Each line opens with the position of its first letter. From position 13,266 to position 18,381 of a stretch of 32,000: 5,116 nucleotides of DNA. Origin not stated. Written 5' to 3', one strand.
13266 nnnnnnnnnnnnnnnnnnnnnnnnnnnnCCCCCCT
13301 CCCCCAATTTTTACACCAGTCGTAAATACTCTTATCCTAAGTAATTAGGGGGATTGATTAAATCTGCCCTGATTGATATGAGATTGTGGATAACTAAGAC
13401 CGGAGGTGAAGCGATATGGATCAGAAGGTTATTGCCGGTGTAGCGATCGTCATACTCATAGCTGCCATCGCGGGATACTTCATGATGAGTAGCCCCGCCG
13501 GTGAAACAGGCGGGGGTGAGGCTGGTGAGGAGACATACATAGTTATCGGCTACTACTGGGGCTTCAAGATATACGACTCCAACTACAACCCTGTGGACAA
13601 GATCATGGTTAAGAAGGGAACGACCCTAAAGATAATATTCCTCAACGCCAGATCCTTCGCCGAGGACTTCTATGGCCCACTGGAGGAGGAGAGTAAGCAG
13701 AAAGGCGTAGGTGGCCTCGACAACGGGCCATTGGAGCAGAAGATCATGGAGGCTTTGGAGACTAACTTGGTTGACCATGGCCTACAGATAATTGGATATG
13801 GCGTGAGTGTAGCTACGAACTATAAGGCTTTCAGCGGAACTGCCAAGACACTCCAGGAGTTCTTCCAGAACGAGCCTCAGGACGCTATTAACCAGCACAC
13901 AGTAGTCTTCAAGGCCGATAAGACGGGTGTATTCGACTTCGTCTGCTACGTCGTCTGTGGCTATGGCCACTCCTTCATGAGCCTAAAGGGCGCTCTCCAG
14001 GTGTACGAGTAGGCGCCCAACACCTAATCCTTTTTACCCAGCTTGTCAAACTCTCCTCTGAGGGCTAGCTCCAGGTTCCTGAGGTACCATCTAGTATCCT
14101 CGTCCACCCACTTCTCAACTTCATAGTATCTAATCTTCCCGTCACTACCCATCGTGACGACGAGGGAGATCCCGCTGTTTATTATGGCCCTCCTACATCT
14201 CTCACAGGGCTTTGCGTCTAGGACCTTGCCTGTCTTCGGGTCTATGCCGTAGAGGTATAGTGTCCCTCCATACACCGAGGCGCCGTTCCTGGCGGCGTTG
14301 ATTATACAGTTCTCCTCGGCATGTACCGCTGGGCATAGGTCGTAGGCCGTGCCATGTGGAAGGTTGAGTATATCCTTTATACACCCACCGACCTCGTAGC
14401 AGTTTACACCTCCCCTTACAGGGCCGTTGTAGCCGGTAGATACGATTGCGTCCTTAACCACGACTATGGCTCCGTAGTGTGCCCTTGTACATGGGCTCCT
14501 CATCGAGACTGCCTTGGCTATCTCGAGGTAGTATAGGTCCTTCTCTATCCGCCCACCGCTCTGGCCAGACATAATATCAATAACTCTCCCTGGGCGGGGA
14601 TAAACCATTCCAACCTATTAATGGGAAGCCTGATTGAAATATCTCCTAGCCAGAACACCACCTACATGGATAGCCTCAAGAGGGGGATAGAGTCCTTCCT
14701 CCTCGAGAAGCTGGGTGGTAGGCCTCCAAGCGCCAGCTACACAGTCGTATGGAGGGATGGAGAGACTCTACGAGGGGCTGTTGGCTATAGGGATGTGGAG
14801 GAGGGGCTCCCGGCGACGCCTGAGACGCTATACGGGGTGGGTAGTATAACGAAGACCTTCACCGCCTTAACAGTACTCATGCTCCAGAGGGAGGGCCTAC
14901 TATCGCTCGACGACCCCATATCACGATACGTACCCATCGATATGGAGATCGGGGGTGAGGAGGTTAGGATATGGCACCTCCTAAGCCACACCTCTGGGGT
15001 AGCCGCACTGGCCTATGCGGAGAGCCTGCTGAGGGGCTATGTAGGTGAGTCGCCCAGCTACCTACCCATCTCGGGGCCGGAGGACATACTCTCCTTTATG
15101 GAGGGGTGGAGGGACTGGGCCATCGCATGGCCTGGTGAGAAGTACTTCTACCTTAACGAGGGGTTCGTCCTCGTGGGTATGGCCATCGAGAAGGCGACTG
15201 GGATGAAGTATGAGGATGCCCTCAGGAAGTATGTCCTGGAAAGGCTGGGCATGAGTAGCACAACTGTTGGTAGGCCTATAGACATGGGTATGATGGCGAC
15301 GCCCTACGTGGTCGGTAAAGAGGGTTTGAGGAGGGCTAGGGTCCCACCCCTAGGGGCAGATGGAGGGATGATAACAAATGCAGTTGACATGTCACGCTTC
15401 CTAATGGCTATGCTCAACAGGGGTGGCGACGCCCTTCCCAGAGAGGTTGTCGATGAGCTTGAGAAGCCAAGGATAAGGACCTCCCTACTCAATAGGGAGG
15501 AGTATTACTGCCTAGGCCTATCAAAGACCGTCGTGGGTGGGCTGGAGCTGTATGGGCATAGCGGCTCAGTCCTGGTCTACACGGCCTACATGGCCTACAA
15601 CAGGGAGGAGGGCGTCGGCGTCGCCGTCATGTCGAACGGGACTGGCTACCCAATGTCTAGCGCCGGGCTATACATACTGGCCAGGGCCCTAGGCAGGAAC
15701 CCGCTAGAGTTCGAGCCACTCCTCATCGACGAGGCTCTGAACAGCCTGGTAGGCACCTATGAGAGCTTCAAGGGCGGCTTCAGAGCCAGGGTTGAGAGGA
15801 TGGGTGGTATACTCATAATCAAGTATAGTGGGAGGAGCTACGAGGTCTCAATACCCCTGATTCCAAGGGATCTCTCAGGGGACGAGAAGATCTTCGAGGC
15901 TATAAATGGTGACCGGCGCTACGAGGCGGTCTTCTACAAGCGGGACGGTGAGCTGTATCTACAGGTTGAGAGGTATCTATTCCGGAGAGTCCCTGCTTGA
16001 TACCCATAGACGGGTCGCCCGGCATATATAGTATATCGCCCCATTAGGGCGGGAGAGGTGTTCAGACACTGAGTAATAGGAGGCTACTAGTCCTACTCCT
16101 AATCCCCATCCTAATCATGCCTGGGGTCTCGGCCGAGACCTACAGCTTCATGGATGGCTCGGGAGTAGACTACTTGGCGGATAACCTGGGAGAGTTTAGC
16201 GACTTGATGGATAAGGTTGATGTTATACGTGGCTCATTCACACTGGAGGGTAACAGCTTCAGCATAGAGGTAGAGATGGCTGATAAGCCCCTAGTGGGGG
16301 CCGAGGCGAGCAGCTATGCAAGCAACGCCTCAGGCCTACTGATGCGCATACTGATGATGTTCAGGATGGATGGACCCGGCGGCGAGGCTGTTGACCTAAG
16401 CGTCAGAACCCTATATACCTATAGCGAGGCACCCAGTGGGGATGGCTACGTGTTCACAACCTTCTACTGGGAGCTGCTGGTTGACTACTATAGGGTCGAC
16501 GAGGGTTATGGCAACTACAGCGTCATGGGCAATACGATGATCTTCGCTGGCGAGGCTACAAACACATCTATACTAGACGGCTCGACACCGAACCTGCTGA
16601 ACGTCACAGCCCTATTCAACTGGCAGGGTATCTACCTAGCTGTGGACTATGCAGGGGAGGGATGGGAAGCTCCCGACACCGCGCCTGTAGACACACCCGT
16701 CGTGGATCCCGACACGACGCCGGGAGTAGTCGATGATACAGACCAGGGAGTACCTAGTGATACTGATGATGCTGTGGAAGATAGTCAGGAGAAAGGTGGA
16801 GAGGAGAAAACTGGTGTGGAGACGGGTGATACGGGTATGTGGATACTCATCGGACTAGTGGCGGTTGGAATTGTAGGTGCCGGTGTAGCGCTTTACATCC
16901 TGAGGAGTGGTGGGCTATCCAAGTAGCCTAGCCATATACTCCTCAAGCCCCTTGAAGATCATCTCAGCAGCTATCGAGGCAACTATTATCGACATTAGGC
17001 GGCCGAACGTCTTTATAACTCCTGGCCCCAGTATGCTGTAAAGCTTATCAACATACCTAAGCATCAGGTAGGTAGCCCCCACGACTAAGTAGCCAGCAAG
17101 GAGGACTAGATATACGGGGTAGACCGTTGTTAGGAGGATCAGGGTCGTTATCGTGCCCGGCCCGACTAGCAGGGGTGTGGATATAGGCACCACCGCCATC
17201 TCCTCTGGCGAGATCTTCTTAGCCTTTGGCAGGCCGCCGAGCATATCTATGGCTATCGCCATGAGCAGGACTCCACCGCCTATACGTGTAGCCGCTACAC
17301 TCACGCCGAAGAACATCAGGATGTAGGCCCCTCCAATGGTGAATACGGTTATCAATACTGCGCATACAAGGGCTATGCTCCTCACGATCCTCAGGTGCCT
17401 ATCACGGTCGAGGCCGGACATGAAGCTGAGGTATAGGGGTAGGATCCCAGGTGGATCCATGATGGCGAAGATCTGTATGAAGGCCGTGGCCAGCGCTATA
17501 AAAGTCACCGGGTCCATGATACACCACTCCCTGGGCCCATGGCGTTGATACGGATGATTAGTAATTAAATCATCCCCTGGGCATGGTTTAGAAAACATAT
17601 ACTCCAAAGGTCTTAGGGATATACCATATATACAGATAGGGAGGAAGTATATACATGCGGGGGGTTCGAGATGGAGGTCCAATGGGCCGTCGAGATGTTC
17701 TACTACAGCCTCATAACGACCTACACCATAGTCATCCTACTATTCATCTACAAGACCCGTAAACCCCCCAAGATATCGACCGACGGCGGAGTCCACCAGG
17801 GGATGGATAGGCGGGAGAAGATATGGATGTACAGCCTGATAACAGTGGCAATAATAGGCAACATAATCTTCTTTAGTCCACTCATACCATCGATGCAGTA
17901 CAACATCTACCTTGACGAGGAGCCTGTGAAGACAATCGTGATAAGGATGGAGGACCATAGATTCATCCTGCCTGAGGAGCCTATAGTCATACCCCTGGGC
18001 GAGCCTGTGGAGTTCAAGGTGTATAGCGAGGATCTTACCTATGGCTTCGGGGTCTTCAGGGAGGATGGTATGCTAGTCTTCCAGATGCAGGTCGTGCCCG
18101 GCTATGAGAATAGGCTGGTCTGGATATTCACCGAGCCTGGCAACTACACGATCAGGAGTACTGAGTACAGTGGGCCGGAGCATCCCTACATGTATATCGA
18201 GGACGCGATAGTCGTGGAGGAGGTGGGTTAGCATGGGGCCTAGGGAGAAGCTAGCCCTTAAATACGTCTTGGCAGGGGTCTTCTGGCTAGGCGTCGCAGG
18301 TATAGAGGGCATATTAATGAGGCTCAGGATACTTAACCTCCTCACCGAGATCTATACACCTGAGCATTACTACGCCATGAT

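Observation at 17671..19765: Heme-copper-oxidase-like operon lacking CuA and the helix-VI His-Tyr of the CuB site: possible NOR-like or novel HCO family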

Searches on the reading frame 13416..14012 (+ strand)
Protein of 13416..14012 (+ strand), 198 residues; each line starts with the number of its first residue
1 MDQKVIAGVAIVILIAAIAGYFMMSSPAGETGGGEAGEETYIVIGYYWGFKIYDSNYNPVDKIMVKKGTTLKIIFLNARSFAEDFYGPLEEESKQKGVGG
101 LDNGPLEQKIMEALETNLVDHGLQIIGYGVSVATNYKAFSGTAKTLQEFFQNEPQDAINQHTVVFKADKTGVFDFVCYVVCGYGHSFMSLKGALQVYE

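Call 3: search_protein_families(library=pfam, proteins=[window:13416-14012:+], max_evalue=0.1)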
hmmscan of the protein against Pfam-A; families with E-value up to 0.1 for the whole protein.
window:13416-14012:+ (198 aa): 4 families
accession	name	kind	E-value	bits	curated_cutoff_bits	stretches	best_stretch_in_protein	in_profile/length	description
PF01275.24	Myelin_PLP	-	0.022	15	23.8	1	118-164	16-62/231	Myelin proteolipid protein (PLP or lipophilin)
PF00116.26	COX2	-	0.034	14.5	22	1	159-189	86-114/120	Cytochrome C oxidase subunit II, periplasmic domain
PF07174.17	FAP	-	0.065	13.6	27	0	112-169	48-105/187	Fibronectin-attachment protein (FAP) domain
PF13473.12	Cupredoxin_1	-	0.069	13.6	27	0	51-85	26-59/104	Cupredoxin-like domain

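Call 4: search_protein_families(library=ncbifam, proteins=[window:13416-14012:+], max_evalue=0.1)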
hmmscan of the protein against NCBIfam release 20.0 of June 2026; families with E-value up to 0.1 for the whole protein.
window:13416-14012:+ (198 aa): 6 families
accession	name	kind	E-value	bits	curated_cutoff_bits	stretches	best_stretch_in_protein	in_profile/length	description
TIGR02866.1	CoxB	equivalog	4.3e-07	29.7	147.7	1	160-191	157-188/202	cytochrome c oxidase subunit II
TIGR03096.1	nitroso_cyanin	equivalog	0.002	17.9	142.85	0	145-180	86-121/135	nitrosocyanin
NF041600.1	cyt_ox_CcoM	equivalog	0.045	14.2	40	1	1-22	3-24/34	cytochrome c oxidase subunit CcoM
TIGR04121.1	DEXH_lig_assoc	equivalog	0.065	10.9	850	1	65-126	246-306/804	ligase-associated DNA damage response DEXH box helicase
NF050117.1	aa3_CtaC_Actin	exception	0.085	12.1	250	0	158-190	194-228/244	aa3-type cytochrome oxidase subunit II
NF004930.0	PRK06287.1-1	subfamily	0.095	12.6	142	0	4-29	6-31/110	cobalt transport protein CbiN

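Call 58: search_solved_structures(query=window:13416-14009:+, max_evalue=10, show_alignments=3)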
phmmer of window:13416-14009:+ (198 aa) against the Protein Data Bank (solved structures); distinct sequences matched with E-value up to 10: 9.
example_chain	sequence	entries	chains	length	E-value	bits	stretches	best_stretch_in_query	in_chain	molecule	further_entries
4w9z_A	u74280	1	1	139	0.16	14.9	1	163-190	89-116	Cytochrome c oxidase subunit 2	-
1cyx_A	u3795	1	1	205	0.47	13.4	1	166-192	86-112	CYOA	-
6ci0_B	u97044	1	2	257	0.74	12.7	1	162-190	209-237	Cytochrome c oxidase subunit 2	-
3om3_B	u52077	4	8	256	0.78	12.7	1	162-190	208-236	Cytochrome c oxidase subunit 2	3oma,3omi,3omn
6pw1_B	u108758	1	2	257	0.79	12.7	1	162-190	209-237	Cytochrome c oxidase subunit 2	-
2gsm_B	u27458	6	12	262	0.83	12.6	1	162-190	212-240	Cytochrome c oxidase subunit 2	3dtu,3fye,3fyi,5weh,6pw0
1m56_B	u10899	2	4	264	0.84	12.6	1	162-190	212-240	CYTOCHROME C OXIDASE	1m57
7deg_B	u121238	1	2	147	0.86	12.5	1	165-189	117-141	Cytochrome oxidase subunit II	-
5z62_B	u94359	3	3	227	1.8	11.5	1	159-190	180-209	Cytochrome c oxidase subunit 2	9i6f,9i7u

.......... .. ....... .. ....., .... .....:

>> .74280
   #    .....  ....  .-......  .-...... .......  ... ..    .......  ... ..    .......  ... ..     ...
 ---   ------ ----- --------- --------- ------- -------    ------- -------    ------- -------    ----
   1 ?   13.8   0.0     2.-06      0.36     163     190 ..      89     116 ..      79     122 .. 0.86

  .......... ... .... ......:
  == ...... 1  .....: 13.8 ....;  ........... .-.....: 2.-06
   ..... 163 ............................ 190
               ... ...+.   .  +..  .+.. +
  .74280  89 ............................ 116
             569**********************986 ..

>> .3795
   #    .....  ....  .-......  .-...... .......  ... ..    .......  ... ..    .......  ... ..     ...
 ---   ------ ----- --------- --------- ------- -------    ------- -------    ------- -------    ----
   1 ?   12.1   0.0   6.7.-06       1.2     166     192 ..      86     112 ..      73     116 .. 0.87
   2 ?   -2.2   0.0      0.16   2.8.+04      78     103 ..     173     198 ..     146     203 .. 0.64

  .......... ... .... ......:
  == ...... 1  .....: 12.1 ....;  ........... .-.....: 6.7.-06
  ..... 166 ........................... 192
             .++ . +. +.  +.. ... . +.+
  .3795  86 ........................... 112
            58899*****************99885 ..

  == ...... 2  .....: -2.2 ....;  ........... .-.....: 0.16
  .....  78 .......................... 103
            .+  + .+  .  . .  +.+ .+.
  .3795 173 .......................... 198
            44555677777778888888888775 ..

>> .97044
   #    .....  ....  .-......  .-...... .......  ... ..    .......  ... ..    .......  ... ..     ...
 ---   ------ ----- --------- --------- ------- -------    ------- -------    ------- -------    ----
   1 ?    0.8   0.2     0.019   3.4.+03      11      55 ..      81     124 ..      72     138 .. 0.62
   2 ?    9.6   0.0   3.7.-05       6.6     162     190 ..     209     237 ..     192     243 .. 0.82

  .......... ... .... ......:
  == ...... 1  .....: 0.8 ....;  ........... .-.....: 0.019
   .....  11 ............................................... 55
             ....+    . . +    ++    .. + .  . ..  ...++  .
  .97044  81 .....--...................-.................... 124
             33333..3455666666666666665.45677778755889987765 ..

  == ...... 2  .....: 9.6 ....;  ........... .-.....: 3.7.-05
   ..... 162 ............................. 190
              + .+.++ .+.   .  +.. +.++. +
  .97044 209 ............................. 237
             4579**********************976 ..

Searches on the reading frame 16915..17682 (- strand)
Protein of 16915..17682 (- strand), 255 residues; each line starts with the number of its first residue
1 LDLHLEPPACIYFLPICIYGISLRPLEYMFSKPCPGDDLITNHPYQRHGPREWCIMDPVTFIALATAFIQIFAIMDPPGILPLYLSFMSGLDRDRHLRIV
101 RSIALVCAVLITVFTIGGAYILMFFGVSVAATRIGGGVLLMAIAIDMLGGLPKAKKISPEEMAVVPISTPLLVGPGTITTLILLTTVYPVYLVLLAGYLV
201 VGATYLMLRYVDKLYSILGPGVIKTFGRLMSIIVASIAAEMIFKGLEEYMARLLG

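Call 3: search_protein_families(library=pfam, proteins=[window:16915-17682:-], max_evalue=0.1)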
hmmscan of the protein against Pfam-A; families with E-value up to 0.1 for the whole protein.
window:16915-17682:- (255 aa): 1 family
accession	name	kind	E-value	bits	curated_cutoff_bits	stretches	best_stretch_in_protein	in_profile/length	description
PF01914.23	MarC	-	6.1e-36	124.2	23.9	1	64-249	4-202/203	MarC family integral membrane protein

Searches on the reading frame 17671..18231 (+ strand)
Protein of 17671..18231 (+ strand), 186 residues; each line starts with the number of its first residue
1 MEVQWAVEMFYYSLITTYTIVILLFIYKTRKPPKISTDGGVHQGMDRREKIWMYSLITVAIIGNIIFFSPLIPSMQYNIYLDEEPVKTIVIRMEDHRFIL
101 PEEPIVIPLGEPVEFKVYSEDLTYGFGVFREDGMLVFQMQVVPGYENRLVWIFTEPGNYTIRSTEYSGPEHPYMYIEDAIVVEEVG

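Call 3: search_protein_families(library=pfam, proteins=[window:17671-18231:+], max_evalue=0.1)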
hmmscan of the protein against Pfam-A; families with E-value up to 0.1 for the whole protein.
window:17671-18231:+ (186 aa): 1 family
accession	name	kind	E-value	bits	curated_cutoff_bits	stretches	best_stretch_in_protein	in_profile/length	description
PF00116.26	COX2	-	1.9e-05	25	22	1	61-176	5-115/120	Cytochrome C oxidase subunit II, periplasmic domain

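Call 4: search_protein_families(library=ncbifam, proteins=[window:17671-18231:+], max_evalue=0.1)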
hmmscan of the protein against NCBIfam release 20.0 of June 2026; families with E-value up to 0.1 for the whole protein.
window:17671-18231:+ (186 aa): 6 families
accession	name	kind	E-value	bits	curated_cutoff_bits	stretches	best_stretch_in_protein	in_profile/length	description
TIGR02866.1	CoxB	equivalog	1.2e-11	44.5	147.7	1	9-177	15-188/202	cytochrome c oxidase subunit II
NF050117.1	aa3_CtaC_Actin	exception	3.3e-08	33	250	1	104-182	160-234/244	aa3-type cytochrome oxidase subunit II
NF041074.2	quin_ox_SoxA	equivalog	4.2e-08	33.2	110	1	104-175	78-148/154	proton pump complex quinol oxidase subunit SoxA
TIGR01433.1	CyoA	equivalog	2.7e-07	30.2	266.2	1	22-175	50-207/226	ubiquinol oxidase subunit II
NF007816.0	PRK10525.1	equivalog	3.4e-06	26.4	511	1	51-175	92-219/318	cytochrome o ubiquinol oxidase subunit II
TIGR03769.1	P_ac_wall_RPT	domain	0.071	13.7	30.9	0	151-161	7-17/41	TIGR03769 domain-containing protein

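Call 48: search_solved_structures(query=window:17671-18228:+, max_evalue=1, show_alignments=4)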
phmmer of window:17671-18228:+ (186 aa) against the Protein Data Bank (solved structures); distinct sequences matched with E-value up to 1: 28.
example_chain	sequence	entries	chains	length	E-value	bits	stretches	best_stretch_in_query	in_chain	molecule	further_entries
6ptt_A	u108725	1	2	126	2e-07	34.2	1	94-181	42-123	Cytochrome c oxidase subunit 2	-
6pty_A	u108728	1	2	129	3.7e-07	33.3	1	94-176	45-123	Cytochrome c oxidase subunit 2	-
2lln_A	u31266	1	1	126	4.6e-06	29.8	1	101-175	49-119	Cytochrome c oxidase subunit 2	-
2cua_A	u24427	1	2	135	5.6e-06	29.5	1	101-175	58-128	PROTEIN (CUA)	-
2fwl_B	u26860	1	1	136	5.7e-06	29.5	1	101-175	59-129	Cytochrome c oxidase subunit II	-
3s33_B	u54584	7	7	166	8e-06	29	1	101-175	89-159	Cytochrome c oxidase subunit 2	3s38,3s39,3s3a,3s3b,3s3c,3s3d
3eh3_B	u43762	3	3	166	8e-06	29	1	101-175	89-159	Cytochrome c oxidase subunit 2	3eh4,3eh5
1ehk_B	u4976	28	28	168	8.2e-06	28.9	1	101-175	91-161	BA3-TYPE CYTOCHROME-C OXIDASE | Cytochrome c oxidase polypeptide II | Cytochrome c oxidase subunit 2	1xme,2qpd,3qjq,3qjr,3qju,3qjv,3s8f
2qpe_B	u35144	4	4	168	8.2e-06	28.9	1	101-175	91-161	Cytochrome c oxidase subunit 2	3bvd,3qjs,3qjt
8f68_B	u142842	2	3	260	4.6e-05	26.5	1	51-174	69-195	Cytochrome bo(3) ubiquinol oxidase subunit 2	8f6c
7cub_B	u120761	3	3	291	5.9e-05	26.1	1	51-173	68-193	Cytochrome bo(3) ubiquinol oxidase subunit 2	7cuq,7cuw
1fft_B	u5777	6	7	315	7.2e-05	25.9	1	51-173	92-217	UBIQUINOL OXIDASE | Ubiquinol oxidase subunit 2 | Cytochrome bo(3) ubiquinol oxidase subunit 2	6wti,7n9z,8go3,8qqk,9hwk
7xmc_B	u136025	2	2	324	7.7e-05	25.8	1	51-173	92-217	Ubiquinol oxidase subunit 2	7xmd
1cyw_A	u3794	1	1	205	0.0001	25.3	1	81-174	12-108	CYOA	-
1cyx_A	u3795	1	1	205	0.00015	24.8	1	81-175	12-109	CYOA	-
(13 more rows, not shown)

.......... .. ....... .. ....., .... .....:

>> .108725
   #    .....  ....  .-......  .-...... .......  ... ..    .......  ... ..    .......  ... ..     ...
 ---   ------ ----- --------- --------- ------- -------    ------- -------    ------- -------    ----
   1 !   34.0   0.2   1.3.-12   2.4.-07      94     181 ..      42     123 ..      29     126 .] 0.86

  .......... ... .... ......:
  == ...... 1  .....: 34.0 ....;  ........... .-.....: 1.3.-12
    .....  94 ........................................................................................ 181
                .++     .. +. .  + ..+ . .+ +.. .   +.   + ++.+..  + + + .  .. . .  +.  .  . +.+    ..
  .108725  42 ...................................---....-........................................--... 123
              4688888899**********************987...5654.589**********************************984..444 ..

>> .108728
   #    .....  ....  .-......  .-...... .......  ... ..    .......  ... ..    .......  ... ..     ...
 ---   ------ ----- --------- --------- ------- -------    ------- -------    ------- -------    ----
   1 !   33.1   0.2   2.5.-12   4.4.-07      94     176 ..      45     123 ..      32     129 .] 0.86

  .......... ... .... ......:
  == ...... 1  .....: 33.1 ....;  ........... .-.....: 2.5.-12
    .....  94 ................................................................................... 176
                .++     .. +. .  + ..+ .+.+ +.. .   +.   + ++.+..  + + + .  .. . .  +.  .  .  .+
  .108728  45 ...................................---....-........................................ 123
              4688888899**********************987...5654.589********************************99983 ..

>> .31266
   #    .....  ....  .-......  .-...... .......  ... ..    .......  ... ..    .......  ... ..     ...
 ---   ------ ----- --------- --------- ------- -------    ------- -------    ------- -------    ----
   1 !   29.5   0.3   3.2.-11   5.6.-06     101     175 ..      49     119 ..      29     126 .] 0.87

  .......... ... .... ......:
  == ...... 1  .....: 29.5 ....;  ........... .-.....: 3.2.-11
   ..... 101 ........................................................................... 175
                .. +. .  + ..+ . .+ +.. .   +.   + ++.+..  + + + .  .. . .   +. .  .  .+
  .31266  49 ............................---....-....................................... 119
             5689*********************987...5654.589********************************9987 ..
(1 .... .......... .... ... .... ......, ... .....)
